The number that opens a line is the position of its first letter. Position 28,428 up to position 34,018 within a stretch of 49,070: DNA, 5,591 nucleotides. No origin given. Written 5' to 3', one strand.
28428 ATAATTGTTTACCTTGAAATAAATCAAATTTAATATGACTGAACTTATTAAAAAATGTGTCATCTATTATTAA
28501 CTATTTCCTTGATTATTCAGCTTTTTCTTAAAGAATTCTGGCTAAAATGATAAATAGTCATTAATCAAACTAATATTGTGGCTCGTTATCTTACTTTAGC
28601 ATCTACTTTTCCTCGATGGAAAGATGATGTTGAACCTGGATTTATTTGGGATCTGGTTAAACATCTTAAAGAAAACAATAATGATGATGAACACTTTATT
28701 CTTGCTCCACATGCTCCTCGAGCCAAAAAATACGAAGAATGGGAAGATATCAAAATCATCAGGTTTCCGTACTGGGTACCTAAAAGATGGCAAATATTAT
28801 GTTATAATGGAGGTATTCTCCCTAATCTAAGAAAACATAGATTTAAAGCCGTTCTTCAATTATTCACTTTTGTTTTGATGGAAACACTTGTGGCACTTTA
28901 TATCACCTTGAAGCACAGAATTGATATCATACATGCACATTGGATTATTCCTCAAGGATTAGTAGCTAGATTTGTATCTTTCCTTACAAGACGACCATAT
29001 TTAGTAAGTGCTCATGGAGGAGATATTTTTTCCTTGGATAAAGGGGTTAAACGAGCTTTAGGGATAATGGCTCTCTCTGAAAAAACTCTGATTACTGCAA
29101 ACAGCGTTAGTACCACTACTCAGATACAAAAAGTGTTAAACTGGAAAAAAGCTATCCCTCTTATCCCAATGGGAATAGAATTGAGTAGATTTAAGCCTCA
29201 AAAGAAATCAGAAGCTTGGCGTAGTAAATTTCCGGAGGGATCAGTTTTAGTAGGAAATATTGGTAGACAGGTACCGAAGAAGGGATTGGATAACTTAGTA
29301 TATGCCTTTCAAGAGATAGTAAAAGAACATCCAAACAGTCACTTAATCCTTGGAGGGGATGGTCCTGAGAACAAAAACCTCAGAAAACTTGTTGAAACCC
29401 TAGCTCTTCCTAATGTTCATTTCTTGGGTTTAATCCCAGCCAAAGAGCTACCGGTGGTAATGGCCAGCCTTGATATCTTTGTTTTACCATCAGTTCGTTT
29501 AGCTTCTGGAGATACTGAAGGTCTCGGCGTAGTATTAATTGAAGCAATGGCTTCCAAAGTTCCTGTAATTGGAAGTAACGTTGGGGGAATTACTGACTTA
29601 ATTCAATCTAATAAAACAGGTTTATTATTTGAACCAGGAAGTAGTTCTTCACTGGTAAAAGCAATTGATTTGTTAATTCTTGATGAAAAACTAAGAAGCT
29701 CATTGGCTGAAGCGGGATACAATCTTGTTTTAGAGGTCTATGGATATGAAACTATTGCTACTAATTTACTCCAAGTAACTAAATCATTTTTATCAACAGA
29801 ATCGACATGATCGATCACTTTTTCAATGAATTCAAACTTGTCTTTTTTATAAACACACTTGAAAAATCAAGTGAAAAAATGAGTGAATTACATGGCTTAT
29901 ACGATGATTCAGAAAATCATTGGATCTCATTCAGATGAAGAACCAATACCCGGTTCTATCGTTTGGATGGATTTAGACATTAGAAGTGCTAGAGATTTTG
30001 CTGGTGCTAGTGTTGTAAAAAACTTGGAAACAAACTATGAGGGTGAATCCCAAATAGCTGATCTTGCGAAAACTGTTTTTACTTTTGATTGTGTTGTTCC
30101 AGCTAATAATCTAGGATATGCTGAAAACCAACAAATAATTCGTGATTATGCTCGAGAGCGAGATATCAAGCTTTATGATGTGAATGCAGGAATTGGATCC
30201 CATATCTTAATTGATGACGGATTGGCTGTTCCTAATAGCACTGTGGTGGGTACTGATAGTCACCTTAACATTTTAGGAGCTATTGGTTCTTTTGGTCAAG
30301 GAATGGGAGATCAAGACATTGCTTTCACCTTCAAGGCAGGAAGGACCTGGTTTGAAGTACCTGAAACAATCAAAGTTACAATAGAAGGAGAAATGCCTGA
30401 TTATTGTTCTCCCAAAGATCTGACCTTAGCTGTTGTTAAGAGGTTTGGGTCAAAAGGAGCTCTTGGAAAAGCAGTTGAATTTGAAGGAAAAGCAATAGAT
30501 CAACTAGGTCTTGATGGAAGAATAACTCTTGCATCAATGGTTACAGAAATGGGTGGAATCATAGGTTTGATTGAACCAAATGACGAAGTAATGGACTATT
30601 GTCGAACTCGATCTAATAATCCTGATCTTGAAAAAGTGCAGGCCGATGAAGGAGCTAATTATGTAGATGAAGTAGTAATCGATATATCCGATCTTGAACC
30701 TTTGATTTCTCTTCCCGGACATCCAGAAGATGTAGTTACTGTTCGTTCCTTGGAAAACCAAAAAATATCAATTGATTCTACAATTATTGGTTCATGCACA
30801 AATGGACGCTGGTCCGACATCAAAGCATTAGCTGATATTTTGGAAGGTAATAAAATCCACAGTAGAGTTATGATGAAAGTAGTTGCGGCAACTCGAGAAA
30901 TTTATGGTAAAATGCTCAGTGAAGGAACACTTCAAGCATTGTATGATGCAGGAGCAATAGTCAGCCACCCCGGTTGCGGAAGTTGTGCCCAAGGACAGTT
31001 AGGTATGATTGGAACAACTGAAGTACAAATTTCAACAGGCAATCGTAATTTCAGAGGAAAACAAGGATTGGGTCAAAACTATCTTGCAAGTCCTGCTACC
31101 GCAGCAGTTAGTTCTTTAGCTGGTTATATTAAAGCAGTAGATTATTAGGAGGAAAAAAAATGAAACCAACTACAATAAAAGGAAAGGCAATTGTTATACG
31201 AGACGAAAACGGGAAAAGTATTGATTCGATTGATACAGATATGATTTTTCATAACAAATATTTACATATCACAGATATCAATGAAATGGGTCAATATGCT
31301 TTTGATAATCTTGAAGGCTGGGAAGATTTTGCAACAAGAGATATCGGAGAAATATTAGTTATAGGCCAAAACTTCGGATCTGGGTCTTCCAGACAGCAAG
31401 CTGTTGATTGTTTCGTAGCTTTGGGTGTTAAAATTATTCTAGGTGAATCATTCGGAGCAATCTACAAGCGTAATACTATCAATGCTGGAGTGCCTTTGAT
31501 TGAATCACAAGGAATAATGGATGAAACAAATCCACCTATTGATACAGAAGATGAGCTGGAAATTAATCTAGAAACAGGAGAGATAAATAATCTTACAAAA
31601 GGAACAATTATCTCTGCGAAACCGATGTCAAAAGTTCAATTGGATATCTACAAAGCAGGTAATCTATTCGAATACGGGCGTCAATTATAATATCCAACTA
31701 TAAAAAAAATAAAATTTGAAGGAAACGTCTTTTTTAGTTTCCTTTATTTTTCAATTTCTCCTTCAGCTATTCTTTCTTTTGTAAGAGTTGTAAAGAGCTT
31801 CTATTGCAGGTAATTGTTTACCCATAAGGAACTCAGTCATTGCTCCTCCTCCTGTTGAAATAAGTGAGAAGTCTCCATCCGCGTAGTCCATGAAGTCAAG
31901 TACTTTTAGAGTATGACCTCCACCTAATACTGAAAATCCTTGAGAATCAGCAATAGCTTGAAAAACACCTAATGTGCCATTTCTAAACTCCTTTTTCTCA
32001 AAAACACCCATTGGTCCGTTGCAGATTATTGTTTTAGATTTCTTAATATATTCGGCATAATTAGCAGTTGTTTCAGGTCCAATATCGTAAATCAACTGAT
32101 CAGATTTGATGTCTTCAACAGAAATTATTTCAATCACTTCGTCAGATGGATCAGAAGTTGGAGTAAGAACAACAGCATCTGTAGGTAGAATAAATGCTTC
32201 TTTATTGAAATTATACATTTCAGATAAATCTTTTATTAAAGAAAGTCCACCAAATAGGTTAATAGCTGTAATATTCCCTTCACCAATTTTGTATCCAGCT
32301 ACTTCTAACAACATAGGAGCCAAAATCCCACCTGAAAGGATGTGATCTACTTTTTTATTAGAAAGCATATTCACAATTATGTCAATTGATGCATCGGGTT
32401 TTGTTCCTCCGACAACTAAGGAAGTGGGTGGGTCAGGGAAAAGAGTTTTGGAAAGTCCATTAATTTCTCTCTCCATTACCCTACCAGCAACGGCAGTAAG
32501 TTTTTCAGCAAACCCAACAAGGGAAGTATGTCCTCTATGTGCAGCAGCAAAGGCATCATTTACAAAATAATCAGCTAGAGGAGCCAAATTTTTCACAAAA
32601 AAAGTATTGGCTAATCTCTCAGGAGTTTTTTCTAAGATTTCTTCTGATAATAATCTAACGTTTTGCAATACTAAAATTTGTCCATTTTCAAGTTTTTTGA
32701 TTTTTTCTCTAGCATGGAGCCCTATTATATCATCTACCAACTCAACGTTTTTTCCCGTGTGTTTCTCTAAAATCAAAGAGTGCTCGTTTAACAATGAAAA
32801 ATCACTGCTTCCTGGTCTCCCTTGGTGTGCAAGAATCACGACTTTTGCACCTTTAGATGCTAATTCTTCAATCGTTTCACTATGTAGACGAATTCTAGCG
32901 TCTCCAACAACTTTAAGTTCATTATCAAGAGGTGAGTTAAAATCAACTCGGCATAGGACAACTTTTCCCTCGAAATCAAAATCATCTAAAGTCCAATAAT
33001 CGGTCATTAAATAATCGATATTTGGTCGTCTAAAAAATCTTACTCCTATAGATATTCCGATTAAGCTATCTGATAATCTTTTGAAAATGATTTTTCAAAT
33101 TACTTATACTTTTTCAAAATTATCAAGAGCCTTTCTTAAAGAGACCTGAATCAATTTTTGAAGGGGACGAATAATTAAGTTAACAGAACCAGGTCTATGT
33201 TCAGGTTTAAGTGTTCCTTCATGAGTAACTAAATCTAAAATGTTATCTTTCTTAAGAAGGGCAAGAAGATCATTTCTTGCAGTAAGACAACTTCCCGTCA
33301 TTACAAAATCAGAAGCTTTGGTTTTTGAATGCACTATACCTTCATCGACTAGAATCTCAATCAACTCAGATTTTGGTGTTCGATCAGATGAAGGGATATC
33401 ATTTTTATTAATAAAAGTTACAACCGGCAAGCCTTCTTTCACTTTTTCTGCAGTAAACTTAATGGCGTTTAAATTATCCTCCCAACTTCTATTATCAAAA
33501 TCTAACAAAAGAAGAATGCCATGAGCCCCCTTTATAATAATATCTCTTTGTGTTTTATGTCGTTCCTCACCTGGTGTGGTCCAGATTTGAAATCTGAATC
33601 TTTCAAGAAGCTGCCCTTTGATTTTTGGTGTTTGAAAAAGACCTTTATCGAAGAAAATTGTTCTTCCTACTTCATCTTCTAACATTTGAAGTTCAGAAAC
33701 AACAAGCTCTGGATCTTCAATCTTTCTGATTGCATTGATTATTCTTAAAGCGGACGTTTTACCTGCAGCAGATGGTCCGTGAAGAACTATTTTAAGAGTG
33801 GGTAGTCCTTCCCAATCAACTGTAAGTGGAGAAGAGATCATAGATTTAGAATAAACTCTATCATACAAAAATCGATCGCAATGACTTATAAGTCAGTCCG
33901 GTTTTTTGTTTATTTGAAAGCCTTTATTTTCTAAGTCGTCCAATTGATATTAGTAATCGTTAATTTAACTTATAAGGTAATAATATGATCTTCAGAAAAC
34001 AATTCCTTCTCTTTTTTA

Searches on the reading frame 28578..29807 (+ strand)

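Call 75: search_protein_families(library=pfam, proteins=[window:28578-29807:+], max_evalue=0.00001)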
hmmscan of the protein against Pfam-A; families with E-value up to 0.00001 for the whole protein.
window:28578-29807:+ (410 aa): 6 families
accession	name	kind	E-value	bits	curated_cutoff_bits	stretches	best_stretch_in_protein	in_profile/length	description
PF00534.26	Glycos_transf_1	-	1e-40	139.6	26.4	1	211-382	4-171/172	Glycosyl transferases group 1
PF13692.12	Glyco_trans_1_4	-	2.4e-31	109.3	27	1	225-367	4-140/142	Glycosyl transferases group 1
PF13524.12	Glyco_trans_1_2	-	3.6e-09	37.1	25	1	247-399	9-144/144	Glycosyl transferase-like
PF13439.12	Glyco_transf_4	-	4.4e-08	33.8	28.5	1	23-204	8-170/170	Glycosyltransferase Family 4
PF13579.12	Glyco_trans_4_4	-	5.2e-08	33.8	29.7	1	37-181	19-135/158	Glycosyl transferase 4-like domain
PF13477.12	Glyco_trans_4_2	-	7.1e-07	29.9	23.4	1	111-176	71-139/139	Glycosyl transferase 4-like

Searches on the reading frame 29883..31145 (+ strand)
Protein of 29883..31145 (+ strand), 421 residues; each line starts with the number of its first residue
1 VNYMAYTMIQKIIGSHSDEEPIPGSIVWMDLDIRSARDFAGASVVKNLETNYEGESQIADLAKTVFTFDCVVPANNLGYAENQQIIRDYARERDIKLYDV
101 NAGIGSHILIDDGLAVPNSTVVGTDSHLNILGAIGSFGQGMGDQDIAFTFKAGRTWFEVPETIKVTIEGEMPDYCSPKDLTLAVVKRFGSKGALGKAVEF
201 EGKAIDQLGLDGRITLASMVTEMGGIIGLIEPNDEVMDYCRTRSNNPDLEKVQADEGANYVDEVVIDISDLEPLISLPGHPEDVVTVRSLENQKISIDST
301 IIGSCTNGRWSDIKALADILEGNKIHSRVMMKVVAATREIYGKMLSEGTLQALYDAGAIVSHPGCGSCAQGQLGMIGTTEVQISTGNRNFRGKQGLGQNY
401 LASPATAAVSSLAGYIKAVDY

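Call 75: search_protein_families(library=pfam, proteins=[window:29883-31145:+], max_evalue=0.00001)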
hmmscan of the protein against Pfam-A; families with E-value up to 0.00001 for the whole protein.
window:29883-31145:+ (421 aa): 1 family
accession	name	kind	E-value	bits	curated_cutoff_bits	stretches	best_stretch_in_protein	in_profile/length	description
PF00330.25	Aconitase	-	5.9e-77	260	28.7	1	36-414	25-463/463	Aconitase family (aconitate hydratase)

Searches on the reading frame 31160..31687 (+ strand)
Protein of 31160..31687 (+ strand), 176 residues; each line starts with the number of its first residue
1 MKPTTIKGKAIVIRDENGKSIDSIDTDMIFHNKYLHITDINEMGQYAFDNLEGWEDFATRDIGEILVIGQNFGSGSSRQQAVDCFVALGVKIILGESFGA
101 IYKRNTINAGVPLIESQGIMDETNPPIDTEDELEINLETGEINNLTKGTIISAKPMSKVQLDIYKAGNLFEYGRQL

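Call 75: search_protein_families(library=pfam, proteins=[window:31160-31687:+], max_evalue=0.00001)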
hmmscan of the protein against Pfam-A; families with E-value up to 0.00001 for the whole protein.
window:31160-31687:+ (176 aa): 1 family
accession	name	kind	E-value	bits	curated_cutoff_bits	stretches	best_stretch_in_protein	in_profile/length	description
PF00694.25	Aconitase_C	-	7.1e-14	52.7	22.8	1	61-111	72-123/131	Aconitase C-terminal domain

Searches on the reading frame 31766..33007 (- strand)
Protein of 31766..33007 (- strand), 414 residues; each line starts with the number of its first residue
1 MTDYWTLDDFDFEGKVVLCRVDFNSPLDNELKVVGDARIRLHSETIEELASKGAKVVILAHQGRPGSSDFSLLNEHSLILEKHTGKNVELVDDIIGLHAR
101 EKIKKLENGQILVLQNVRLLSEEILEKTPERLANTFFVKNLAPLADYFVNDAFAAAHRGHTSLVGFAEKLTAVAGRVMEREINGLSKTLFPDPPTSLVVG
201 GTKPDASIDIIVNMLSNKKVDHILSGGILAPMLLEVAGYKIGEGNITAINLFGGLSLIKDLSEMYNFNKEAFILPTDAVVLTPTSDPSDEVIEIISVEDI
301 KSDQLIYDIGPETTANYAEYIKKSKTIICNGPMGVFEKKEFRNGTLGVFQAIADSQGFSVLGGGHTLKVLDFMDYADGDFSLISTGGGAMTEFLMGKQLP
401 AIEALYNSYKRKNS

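Call 76: search_protein_families(library=pfam, proteins=[window:31766-33007:-], max_evalue=0.00001)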
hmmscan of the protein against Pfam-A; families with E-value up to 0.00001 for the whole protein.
window:31766-33007:- (414 aa): 1 family
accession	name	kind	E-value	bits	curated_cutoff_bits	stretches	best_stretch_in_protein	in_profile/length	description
PF00162.24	PGK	-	1.8e-112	376.6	27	1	7-397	1-379/379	Phosphoglycerate kinase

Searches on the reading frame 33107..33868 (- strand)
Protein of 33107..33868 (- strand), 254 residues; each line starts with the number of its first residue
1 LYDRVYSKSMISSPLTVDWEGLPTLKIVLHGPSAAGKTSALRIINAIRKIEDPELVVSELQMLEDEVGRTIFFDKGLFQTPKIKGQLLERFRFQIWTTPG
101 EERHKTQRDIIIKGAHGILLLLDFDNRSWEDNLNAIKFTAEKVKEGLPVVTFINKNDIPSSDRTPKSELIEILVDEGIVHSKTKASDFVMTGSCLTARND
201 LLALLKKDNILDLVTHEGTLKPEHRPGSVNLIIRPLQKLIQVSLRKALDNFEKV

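Call 76: search_protein_families(library=pfam, proteins=[window:33107-33868:-], max_evalue=0.00001)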
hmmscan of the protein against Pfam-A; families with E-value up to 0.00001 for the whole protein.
window:33107-33868:- (254 aa): 2 families
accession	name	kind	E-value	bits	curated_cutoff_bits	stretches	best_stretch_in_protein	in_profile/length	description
PF08477.19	Roc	-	3.3e-07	31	27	1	26-157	1-119/119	Ras of Complex, Roc, domain of DAPkinase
PF00071.28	Ras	-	7.9e-07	29.2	21.6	1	88-184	45-142/162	Ras family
